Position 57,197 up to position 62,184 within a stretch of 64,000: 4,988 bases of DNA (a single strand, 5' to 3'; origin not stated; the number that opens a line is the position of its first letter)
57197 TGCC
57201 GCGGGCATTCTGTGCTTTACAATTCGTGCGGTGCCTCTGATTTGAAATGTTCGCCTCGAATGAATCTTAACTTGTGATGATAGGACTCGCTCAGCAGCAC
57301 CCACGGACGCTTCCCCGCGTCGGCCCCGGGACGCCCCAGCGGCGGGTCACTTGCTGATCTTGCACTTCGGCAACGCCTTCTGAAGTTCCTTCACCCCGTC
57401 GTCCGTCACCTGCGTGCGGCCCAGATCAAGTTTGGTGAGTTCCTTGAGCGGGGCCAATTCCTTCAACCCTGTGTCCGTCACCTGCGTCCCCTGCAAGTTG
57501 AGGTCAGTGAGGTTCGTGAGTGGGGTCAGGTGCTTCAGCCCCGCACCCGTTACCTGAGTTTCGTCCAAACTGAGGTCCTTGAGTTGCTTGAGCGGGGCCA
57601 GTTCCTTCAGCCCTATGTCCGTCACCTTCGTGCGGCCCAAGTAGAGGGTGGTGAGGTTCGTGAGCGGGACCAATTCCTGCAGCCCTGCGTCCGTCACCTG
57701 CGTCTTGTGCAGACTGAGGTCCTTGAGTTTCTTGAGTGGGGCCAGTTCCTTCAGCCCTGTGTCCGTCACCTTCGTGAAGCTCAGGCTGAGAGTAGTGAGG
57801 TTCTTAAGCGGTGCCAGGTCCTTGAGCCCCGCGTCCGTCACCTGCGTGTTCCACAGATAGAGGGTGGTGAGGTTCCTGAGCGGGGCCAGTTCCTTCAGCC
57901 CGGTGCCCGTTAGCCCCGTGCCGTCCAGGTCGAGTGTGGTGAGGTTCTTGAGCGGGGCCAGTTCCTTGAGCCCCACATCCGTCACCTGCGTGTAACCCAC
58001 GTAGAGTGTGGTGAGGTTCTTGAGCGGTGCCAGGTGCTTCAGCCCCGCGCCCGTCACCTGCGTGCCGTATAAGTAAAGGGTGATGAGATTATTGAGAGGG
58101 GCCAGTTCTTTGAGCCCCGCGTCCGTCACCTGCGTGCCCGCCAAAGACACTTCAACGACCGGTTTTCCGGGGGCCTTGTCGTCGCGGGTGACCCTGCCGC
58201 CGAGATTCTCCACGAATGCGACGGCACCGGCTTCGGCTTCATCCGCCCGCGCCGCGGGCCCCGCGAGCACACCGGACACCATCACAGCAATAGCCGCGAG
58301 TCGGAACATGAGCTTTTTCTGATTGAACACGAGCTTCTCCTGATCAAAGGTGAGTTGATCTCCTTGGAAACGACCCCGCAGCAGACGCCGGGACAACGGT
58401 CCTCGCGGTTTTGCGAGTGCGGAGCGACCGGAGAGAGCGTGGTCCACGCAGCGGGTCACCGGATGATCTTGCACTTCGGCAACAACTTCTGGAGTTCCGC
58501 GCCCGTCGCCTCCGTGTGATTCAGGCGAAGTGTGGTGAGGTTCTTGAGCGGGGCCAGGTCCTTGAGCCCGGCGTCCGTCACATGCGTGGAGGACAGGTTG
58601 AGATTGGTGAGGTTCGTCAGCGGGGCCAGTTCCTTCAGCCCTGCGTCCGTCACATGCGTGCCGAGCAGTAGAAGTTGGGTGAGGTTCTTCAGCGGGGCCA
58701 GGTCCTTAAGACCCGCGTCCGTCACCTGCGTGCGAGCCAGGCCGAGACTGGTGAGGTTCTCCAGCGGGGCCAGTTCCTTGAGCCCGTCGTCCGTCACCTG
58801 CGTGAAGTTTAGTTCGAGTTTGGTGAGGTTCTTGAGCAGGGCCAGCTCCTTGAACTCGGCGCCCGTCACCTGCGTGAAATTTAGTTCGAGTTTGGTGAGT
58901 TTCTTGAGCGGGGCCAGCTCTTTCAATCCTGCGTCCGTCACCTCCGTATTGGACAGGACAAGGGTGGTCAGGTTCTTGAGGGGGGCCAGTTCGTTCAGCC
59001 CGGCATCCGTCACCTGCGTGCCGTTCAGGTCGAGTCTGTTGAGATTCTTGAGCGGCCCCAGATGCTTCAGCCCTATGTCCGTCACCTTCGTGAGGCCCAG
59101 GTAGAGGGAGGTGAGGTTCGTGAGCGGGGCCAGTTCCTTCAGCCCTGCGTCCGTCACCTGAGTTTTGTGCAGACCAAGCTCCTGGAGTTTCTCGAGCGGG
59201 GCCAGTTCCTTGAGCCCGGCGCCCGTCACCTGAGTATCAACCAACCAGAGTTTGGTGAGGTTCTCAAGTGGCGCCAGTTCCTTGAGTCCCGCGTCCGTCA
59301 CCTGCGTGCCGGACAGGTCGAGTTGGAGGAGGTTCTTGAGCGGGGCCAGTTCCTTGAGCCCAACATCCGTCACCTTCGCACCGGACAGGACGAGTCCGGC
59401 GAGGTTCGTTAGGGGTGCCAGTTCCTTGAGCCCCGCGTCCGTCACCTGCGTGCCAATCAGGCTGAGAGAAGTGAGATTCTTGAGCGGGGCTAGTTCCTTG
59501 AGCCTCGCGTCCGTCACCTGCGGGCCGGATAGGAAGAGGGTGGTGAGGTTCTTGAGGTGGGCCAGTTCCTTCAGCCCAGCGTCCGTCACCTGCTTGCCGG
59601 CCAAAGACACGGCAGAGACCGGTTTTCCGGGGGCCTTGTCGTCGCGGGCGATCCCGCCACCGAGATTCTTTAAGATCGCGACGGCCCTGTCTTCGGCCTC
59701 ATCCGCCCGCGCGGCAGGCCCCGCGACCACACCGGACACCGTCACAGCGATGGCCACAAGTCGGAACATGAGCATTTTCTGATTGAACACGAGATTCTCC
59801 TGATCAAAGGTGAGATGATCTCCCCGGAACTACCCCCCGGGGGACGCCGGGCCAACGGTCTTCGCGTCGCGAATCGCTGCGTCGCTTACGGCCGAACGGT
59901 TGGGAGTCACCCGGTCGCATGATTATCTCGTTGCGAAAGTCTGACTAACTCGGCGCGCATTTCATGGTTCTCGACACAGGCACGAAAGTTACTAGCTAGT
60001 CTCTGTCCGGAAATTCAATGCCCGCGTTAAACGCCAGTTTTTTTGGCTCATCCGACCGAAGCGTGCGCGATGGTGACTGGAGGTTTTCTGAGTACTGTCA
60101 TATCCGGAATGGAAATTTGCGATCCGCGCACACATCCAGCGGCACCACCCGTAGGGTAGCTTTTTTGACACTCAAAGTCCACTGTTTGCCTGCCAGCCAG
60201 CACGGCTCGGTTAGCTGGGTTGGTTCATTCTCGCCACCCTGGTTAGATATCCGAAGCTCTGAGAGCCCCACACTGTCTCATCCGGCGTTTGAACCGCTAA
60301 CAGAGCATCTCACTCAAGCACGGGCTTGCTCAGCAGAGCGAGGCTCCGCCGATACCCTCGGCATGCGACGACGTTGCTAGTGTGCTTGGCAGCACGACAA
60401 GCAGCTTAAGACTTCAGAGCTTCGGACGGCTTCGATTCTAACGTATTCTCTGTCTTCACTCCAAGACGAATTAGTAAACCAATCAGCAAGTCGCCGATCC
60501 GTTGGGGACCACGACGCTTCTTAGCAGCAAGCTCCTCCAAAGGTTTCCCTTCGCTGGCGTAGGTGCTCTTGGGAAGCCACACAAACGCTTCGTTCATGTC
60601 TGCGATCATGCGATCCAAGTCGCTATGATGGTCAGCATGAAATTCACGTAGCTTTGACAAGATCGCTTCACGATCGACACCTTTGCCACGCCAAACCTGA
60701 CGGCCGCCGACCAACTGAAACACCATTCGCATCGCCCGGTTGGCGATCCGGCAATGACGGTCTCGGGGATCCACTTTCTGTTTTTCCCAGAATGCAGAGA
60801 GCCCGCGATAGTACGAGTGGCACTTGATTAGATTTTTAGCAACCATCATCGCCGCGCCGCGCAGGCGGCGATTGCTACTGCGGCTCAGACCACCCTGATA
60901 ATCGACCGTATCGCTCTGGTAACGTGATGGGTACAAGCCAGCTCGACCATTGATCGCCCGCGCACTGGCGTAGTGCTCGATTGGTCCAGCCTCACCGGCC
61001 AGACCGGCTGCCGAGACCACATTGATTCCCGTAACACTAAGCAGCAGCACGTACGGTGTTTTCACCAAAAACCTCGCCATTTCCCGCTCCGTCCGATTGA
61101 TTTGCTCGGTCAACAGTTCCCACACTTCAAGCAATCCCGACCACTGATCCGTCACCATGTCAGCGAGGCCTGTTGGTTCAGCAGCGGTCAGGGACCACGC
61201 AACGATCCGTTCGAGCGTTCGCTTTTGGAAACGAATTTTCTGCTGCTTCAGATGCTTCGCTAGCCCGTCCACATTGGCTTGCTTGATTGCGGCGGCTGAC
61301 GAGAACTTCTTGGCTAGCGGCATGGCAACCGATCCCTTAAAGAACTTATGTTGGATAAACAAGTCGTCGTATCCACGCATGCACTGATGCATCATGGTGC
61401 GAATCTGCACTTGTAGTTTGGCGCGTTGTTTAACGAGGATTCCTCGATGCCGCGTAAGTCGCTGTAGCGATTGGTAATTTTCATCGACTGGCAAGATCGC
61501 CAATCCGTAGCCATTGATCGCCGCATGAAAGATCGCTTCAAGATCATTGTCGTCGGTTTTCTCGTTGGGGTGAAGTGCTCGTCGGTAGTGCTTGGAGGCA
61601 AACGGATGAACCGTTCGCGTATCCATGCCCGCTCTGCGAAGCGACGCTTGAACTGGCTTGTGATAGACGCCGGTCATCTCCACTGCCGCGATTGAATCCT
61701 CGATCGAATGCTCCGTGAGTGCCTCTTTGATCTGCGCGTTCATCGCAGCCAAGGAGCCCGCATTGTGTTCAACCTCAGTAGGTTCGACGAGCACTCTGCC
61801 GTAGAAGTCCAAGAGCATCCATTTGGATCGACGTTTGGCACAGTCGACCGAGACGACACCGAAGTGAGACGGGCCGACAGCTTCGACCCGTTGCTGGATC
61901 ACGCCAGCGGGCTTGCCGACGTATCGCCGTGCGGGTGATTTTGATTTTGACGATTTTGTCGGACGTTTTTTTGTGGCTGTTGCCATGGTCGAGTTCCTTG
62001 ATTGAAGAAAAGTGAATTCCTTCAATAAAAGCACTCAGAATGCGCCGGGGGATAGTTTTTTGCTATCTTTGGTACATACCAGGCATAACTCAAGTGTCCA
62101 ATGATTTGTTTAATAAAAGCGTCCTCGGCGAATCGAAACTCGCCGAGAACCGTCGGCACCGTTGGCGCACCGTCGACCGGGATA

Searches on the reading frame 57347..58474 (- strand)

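Call 38: search_protein_families(library=pfam, proteins=[window:57347-58474:-], max_evalue=0.00001)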
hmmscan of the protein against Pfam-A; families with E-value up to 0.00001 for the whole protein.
window:57347-58474:- (375 aa): 7 families
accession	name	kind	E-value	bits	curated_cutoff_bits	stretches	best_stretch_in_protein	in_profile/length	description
PF12799.13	LRR_4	-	1.5e-30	104.9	27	1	201-241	2-42/44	Leucine Rich repeats (2 copies)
PF13516.12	LRR_6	-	7.3e-29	97.9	23.4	0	320-341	3-24/24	Leucine Rich repeat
PF13855.12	LRR_8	-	2.1e-16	59.8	27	0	200-258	1-59/61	Leucine rich repeat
PF23598.1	LRR_14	-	2e-13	50.3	40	1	133-358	27-253/353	Leucine-rich repeat region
PF25013.1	LRR_Zer-1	-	1.6e-12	48.2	27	0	171-235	3-65/137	Zer-1-like, Leucine-rich repeats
PF00560.39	LRR_1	-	3.3e-10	38.5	20.6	0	177-197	1-21/23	Leucine Rich Repeat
PF24758.1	LRR_At5g56370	-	3.9e-08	33.7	27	0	200-269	11-82/227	FBD-associated F-box protein At5g56370, LRR repeats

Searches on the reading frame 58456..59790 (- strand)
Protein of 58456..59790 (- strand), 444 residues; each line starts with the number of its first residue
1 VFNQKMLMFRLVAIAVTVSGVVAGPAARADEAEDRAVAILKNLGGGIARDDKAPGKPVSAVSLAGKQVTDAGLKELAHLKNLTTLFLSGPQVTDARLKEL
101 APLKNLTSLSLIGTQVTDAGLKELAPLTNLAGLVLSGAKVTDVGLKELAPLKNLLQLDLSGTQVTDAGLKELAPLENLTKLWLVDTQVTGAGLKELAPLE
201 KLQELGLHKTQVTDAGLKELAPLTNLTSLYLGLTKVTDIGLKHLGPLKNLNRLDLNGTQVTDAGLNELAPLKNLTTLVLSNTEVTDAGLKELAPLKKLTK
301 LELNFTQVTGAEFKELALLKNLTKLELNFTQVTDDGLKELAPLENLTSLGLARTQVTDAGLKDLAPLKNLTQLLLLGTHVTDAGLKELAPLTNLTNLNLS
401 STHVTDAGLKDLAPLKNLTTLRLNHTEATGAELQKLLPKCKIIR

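Call 38: search_protein_families(library=pfam, proteins=[window:58456-59790:-], max_evalue=0.00001)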
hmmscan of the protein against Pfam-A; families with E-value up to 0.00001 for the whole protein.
window:58456-59790:- (444 aa): 7 families
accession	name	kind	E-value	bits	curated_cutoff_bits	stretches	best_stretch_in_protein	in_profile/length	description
PF12799.13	LRR_4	-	1.1e-34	118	27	0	224-263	1-39/44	Leucine Rich repeats (2 copies)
PF13516.12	LRR_6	-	7.7e-25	85.4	23.4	0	320-341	3-24/24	Leucine Rich repeat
PF25013.1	LRR_Zer-1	-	5.9e-17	62.5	27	0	243-316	3-74/137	Zer-1-like, Leucine-rich repeats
PF23598.1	LRR_14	-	1.4e-16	60.6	40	2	219-428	42-251/353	Leucine-rich repeat region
PF13855.12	LRR_8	-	5.2e-15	55.4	27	0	201-259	2-60/61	Leucine rich repeat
PF24758.1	LRR_At5g56370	-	3.8e-11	43.5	27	0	368-442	11-87/227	FBD-associated F-box protein At5g56370, LRR repeats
PF14580.12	LRR_9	-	1.6e-06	28.3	30.5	0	244-332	60-150/175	Leucine-rich repeat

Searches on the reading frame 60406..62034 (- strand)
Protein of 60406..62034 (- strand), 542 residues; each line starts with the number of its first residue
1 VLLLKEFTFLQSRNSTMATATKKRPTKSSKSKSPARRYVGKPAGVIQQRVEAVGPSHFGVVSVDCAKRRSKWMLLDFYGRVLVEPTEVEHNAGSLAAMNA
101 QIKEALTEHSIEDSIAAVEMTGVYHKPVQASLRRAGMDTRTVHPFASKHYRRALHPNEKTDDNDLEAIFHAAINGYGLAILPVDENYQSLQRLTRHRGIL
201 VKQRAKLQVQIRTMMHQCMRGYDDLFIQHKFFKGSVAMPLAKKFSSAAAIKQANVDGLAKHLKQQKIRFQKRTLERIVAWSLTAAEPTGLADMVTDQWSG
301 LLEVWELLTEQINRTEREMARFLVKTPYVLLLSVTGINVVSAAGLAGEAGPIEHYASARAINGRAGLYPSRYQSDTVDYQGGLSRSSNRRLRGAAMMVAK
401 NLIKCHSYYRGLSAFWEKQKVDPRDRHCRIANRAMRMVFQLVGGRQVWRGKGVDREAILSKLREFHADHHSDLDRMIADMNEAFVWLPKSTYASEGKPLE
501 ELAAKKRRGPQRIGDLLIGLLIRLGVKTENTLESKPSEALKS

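Call 38: search_protein_families(library=pfam, proteins=[window:60406-62034:-], max_evalue=0.00001)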
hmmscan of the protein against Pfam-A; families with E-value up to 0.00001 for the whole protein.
window:60406-62034:- (542 aa): 2 families
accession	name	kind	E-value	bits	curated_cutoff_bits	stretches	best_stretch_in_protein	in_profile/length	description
PF01548.23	DEDD_Tnp_IS110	-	2e-20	73.6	29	1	62-218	2-153/155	Transposase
PF02371.22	Transposase_20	-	1.6e-10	41.7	21.3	1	330-406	3-79/87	Transposase IS116/IS110/IS902 family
